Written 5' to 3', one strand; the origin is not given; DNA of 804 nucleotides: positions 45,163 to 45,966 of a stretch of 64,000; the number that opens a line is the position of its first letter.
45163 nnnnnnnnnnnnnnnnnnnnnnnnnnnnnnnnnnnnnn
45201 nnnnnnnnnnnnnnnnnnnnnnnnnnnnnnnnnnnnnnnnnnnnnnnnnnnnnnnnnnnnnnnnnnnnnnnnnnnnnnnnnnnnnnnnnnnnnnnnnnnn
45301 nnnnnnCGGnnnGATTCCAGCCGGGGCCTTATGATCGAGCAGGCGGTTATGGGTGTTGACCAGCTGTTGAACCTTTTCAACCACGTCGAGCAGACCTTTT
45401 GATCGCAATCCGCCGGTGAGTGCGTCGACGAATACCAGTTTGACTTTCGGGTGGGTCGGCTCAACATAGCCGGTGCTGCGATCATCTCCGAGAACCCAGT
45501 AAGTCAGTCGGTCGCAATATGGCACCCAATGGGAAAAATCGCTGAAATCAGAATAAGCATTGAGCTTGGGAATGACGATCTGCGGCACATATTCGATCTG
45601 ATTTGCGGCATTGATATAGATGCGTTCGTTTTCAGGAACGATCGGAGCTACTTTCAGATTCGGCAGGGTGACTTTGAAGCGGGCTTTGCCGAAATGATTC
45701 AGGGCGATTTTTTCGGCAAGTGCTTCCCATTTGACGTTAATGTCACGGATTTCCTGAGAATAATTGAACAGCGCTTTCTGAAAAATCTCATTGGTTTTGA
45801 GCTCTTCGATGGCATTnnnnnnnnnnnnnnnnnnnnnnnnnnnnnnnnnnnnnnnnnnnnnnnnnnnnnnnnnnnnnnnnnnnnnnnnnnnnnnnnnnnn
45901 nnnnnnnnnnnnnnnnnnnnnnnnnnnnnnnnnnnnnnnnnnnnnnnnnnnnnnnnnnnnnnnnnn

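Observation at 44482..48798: Third GspE/PilB-family ATPase with a ~590-aa repeat-bearing C-terminal extension, co-operonic with a membrane PP2C-like phosphatase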

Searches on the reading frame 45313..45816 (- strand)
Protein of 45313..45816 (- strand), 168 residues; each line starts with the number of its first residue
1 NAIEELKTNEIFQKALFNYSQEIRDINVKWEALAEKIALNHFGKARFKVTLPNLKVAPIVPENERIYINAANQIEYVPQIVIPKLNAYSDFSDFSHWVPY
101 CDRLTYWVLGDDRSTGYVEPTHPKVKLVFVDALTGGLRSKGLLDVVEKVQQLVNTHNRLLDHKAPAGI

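Call 50: find_related_loci(query=A2, collection=genome_contigs, flank=6000)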
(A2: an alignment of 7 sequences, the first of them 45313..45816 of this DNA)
Query A2 (168 aa) in genome_contigs; peptide patterns used: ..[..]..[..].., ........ (x = any residue, [..] = any of these).
121 stretches matched a pattern; 41 encode a relative of the query (tblastn E <= 1e-3); 41 distinct loci.
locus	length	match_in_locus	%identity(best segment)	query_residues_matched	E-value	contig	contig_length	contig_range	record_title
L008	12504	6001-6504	100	1-168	8e-113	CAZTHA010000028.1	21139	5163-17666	MAG TPA_asm: uncultured bacterium isolate binchicken_co108_60 genome assembly, contig: NODE_5312_length_21139_cov_5.9573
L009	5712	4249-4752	94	1-168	2e-108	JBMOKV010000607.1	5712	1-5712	MAG: Candidatus Rifleibacteriota bacterium isolate Betzabe_MAG007 MAG007_607, whole genome shotgun sequence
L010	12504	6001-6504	93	1-168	4e-107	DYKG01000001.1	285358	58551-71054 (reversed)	MAG TPA_asm: Candidatus Methylomirabilis sp. isolate SulCav_AS07-7_4_47_145 SulCav_AS07_7_3_length_285358_cov_88_719926,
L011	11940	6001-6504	93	1-168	1e-106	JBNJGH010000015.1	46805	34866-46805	MAG: Candidatus Rifleibacteriota bacterium isolate Y22_45dBSe2.bin.2 NODE_309_length_46805_cov_11.920567, whole genome s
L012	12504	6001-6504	88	1-168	9e-103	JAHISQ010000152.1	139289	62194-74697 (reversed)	MAG: Candidatus Riflebacteria bacterium isolate MM_PC_MetaG.mb.182 MM_PC_MetaG.mb.182_k141_1529388, whole genome shotgun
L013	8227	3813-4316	87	1-168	1e-101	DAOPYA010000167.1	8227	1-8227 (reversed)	MAG TPA_asm: Candidatus Rifleibacterium sp. isolate AMR_MDS_1326 NODE_10398_length_8227_cov_6.622124, whole genome shotg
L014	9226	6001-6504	86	1-168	4e-101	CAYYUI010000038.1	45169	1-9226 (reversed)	MAG TPA_asm: uncultured bacterium isolate SRP192927_co1_848 genome assembly, contig: NODE_1162_length_45169_cov_11.03360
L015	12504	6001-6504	87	1-168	2e-101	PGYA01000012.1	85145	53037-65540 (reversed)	MAG: Candidatus Riflebacteria bacterium HGW-Riflebacteria-2 bjp_ig2102_scaffold_256, whole genome shotgun sequence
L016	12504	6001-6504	86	1-168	2e-100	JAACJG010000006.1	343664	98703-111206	MAG: Candidatus Rifleibacterium amylolyticum isolate CH46 Scaffold05, whole genome shotgun sequence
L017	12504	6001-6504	85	1-168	2e-100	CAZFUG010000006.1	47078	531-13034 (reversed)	MAG TPA_asm: uncultured bacterium isolate binchicken_co115_14 genome assembly, contig: NODE_1370_length_47078_cov_4.9671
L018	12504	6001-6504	85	1-168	4e-100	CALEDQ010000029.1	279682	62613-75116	MAG TPA_asm: uncultured bacterium isolate SRR3330203_bin.17_CONCOCT_v1.1_MAG genome assembly, contig: ERZ724088.23, whol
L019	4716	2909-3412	86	1-168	3e-100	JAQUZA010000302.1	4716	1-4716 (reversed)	MAG: Candidatus Riflebacteria bacterium isolate STD2_25 NODE_81689_length_4716_cov_2.350185_Sandtown_D2, whole genome sh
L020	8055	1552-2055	85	1-168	3e-100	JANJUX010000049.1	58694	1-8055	MAG: Candidatus Riflebacteria bacterium isolate RXS2_metabat.bin.35 RXS2_k141_197782, whole genome shotgun sequence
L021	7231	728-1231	85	1-168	1e-99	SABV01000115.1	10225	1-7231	MAG: Erysipelotrichia bacterium isolate INTA.CYC.134 contig-100_5846, whole genome shotgun sequence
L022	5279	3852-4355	84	1-168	1e-99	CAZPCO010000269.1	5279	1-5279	MAG TPA_asm: uncultured bacterium isolate binchicken_co117_419 genome assembly, contig: NODE_26305_length_5279_cov_5.299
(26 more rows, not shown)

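Call 56: search_protein_representatives(alignment_id=A2)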
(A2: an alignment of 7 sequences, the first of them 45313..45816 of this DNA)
Query: 7 sequences, 169 profile positions. Proteins with E-value up to 0.001 (for the whole library): 8; up to 1e-10: 4; up to 1e-30: 1. The best 8 are listed.
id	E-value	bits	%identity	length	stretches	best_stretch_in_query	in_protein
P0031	1.7e-96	336.7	-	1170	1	1-168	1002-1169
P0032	4.3e-14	68.6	-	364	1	2-162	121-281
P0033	4.7e-14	68.5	-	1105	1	2-162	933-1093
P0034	1.1e-13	67.3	-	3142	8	11-99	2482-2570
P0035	6.3e-05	38.8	-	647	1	33-166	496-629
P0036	6.4e-05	38.7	-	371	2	29-112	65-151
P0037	1.4e-04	37.6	-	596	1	17-136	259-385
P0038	2.7e-04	36.7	-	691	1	29-138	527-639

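Call 59: search_protein_families(library=pfam, proteins=[P0032, P0033, P0034, P0035, P0036, P0037, P0038], max_evalue=0.001)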
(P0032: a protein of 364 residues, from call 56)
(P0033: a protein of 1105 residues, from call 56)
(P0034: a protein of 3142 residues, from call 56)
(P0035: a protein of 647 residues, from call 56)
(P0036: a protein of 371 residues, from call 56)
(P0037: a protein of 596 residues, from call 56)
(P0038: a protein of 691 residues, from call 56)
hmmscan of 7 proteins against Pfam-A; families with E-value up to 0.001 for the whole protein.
P0032 (364 aa): 0 families

P0033 (1105 aa): 2 families
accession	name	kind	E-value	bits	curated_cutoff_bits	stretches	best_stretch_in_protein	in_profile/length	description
PF00437.27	T2SSE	-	6.9e-129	430.1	24.9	1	171-552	3-369/370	Type II/IV secretion system protein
PF05157.20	MshEN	-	1.8e-18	66.7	23.1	1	61-143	1-84/90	MshEN domain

P0034 (3142 aa): 7 families
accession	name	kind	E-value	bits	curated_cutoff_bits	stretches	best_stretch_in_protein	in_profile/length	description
PF01390.26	SEA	-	4.6e-159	519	26.4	14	2860-2955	3-104/106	SEA domain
PF20678.2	HV_Gp350_C-term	-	1.6e-29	103.5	26.4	3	466-694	61-288/442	Herpesvirus Envelope glycoprotein GP350 C-terminal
PF20283.3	CTD7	-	2.3e-15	57.4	27.6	0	1066-1113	38-85/126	C-terminal domain 7 of the ABC-three component (ABC-3C) systems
PF19826.4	DUF6307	-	9.4e-13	48.8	25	0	1077-1100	15-38/43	Family of unknown function (DUF6307)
PF00042.28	Globin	-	1.1e-10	42.5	22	0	300-346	6-50/117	Globin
PF02230.22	Abhydrolase_2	-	8e-08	32.8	23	0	45-90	83-119/217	Phospholipase/Carboxylesterase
PF20219.3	DUF6579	-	1.6e-07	31.5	27.2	0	323-355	4-36/210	Family of unknown function (DUF6579)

P0035 (647 aa): 0 families

P0036 (371 aa): 1 family
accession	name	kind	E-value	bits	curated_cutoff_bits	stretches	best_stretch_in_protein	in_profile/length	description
PF13280.12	WYL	-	2.2e-14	53.6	21.8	1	278-342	4-68/70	WYL domain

P0037 (596 aa): 2 families
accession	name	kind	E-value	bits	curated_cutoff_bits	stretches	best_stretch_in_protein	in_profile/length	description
PF22083.2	I-HmuI_NUMOD-like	-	5.4e-14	51.9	27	2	534-576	3-44/46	DNA endonuclease I-HmuI-like, NUMOD-like domain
PF07453.19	NUMOD1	-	2.1e-11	44.2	22.8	1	463-492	6-35/37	NUMOD1 domain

P0038 (691 aa): 0 families

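Call 63: search_solved_structures(query=A6, max_evalue=10, show_alignments=2)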
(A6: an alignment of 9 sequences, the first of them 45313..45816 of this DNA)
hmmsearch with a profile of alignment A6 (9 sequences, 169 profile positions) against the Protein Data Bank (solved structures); distinct sequences matched with E-value up to 10: 0.

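Call 64: search_protein_families(library=pfam, alignment_id=A6, max_evalue=10)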
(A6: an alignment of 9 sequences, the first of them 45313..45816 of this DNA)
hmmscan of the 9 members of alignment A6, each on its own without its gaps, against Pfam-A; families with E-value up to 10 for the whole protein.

A. member 1, window:45313-45816:- (168 aa): 0 families

B. families by the number of members that match (of 9 scanned): 6 families
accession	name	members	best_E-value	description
PF20713.2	DUF6826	1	0.0047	Domain of unknown function (DUF6826)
PF23343.2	REP_ORF2-G2P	1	0.046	Replication-associated protein ORF2/G2P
PF02186.21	TFIIE_beta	1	0.12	TFIIE beta subunit core domain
PF16103.11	DUF4822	1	0.16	Domain of unknown function (DUF4822)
PF09633.15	DUF2023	1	0.17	Protein of unknown function (DUF2023)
PF06319.18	MmcB-like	1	0.23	DNA repair protein MmcB-like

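Call 66: list_cluster_members(proteins=[P0033, P0035, P0036, P0037, P0038, P0012, P0013, P0014, P0015, P0031])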
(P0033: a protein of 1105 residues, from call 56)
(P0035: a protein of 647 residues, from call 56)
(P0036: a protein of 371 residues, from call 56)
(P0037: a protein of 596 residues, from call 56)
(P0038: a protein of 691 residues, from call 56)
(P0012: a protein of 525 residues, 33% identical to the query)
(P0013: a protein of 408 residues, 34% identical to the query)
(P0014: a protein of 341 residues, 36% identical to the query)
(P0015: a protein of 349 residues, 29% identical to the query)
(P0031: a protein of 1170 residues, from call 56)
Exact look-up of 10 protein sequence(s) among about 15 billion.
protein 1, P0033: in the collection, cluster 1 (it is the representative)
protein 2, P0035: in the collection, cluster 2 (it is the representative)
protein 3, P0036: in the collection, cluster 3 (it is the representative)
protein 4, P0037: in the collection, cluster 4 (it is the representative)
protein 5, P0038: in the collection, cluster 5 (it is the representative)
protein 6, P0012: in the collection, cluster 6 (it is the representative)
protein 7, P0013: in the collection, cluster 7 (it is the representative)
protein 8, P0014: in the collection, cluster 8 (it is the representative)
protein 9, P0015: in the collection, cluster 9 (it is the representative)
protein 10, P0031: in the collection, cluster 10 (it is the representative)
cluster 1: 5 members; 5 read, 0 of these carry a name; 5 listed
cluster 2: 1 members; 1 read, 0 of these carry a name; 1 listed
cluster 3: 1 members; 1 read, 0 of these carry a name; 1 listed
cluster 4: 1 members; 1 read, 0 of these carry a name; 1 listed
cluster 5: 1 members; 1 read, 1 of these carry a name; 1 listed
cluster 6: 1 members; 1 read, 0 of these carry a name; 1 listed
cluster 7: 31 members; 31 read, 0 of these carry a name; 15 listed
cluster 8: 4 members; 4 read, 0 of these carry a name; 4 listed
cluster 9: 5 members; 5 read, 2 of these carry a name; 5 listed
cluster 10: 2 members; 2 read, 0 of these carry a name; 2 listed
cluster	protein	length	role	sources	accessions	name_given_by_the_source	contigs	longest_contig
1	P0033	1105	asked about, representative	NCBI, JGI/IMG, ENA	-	-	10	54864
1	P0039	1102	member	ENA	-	-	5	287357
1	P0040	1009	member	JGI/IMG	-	-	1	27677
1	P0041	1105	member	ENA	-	-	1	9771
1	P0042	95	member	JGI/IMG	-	-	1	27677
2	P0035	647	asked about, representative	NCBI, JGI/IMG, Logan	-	-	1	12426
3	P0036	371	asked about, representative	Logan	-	-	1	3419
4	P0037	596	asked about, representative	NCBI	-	-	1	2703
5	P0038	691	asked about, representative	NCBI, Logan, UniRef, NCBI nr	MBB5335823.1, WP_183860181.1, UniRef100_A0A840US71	hypothetical protein [Pectinatus brassicae] | Uncharacterized protein n=1 Tax=Pectinatus brassicae TaxID=862415 RepID=A0A840US71_9FIRM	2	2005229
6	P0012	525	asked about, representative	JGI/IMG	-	-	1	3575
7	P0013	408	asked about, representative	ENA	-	-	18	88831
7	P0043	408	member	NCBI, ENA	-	-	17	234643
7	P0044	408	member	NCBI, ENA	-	-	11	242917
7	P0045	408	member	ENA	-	-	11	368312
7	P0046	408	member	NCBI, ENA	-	-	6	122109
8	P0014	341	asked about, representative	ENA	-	-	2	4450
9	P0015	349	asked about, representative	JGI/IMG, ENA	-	hypothetical protein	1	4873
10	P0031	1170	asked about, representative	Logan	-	-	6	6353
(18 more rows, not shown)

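Call 67: find_encoding_contigs(protein=P0033, flank=8000, max_places=3)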
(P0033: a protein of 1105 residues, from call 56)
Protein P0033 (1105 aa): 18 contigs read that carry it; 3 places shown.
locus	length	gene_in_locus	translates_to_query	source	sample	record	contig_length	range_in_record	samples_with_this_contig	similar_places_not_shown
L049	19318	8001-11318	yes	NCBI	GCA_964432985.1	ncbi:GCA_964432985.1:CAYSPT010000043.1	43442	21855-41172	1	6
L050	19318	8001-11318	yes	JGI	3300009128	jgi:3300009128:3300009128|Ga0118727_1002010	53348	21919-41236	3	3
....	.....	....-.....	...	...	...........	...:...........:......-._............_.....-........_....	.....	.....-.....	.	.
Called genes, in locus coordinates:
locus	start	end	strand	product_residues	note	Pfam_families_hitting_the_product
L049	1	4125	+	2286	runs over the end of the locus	PF01839:FG-GAP, PF03160:Calx-beta, PF07495:Y_Y_Y (faint), PF22352:K319L-like_PKD (weak), PF22352:K319L-like_PKD, PF02010:REJ (weak), PF18911:PKD_4 (weak), PF22352:K319L-like_PKD, +2 more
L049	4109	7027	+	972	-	-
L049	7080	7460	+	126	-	PF13453:Zn_ribbon_TFIIB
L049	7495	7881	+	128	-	PF02661:Fic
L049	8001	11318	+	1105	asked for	PF05157:MshEN, PF00437:T2SSE, PF13255:DUF4046 (weak)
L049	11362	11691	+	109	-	PF01740:STAS, PF13466:STAS_2 (weak)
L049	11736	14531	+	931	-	PF23914:TPR_CcmH_CycH (faint), PF24575:TPR_Slam (faint), PF00515:TPR_1 (faint), PF07719:TPR_2 (faint), PF13174:TPR_6 (faint), PF13176:TPR_7 (faint), PF13181:TPR_8 (faint), PF14559:TPR_19 (weak), +8 more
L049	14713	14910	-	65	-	-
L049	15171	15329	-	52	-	-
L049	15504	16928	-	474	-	PF03951:Gln-synt_N, PF00120:Gln-synt_C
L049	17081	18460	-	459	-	PF23914:TPR_CcmH_CycH (faint), PF00515:TPR_1 (faint), PF13181:TPR_8 (faint), PF13414:TPR_11 (faint), PF13424:TPR_12 (faint), PF13428:TPR_14 (faint), PF13432:TPR_16 (weak), PF07719:TPR_2 (weak), +2 more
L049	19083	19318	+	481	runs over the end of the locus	PF03577:Peptidase_C69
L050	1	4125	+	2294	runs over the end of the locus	PF01839:FG-GAP, PF03160:Calx-beta, PF07495:Y_Y_Y (faint), PF22352:K319L-like_PKD (weak), PF22352:K319L-like_PKD, PF02010:REJ (weak), PF18911:PKD_4 (weak), PF22352:K319L-like_PKD, +2 more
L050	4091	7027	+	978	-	-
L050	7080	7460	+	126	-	PF13453:Zn_ribbon_TFIIB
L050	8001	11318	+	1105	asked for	PF05157:MshEN, PF00437:T2SSE, PF13255:DUF4046 (weak)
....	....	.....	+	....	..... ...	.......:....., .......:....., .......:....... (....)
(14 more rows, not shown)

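Call 72: search_protein_families(library=padloc, proteins=[P0037, P0036], max_evalue=0.01)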
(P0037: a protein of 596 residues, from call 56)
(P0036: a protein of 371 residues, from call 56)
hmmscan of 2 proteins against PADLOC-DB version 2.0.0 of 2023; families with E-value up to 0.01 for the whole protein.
P0037 (596 aa): 1 family
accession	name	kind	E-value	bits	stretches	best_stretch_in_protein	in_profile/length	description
PDLC03687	HEase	-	8.6e-10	36.8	2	529-578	122-170/178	homing endonuclease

P0036 (371 aa): 4 families
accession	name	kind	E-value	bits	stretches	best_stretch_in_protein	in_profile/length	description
PDLC01457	WYL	-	1.2e-13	49.1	1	242-355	96-204/229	"CAS-I,CAS-II,CAS-III,CAS-IV,CAS-V,CAS-VI; associated_signaling"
PDLC01652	WYL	-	8.9e-13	46.9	1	275-362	18-91/162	"CAS-I,CAS-II,CAS-III,CAS-IV,CAS-V,CAS-VI; associated_signaling"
PDLC01766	Cas3c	-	1.3e-05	21.6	1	262-358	123-220/1009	-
PDLC02317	AbiEii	-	0.00048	17.2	1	278-357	313-387/396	AbiEii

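Call 73: find_homologous_proteins(query=A6, max_evalue=0.01)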
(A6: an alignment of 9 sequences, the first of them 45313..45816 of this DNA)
Query A6 (9 sequences) (168 aa, profile of the alignment): 9 proteins with E <= 0.01 among 701 candidates.
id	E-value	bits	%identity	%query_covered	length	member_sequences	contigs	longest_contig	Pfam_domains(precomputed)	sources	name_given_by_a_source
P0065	2.0e-65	238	100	100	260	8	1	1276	-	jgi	jgi:hypothetical protein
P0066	4.1e-62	227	85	100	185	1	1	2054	-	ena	-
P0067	5.6e-62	227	80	99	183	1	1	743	-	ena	-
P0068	3.1e-59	218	70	99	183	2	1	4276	-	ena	-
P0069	5.3e-58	214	77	98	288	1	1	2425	-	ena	-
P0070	7.6e-57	210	70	98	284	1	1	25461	-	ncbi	-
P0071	2.0e-56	209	74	89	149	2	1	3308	-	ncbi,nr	ncbi:MAG TPA: hypothetical protein PLY73_07025, partial [Candidatus Ozemobacteraceae bacterium]|nr:h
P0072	1.3e-33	134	87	60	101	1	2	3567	-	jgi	-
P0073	7.2e-29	119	86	55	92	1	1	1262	-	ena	-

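Call 86: predict_structure(alignment_id=A7)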
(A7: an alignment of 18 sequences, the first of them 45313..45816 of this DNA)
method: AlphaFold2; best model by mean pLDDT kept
length: 168 residues; sequences in the alignment: 18
mean_pLDDT: 86.6   pTM: 0.80
mean pLDDT of the five models: 86.6, 86.2, 85.2, 84.5, 84.4
residues with pLDDT >= 90: 98; 70-90: 52; 50-70: 16; < 50: 2
segments of 3 or more residues with pLDDT < 50: none
pLDDT, mean of each block of 10 residues (from residue 1): 68 87 93 95 93 92 88 90 84 85 94 78 91 91 94 89 56
secondary structure, 60 per line:
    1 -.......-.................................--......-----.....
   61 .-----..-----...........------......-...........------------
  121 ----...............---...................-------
elements in order: H2-8 H10-42 E45-50 E56-61 E74-84 H91-96 E101-108 E125-129 H130-139 H143-161
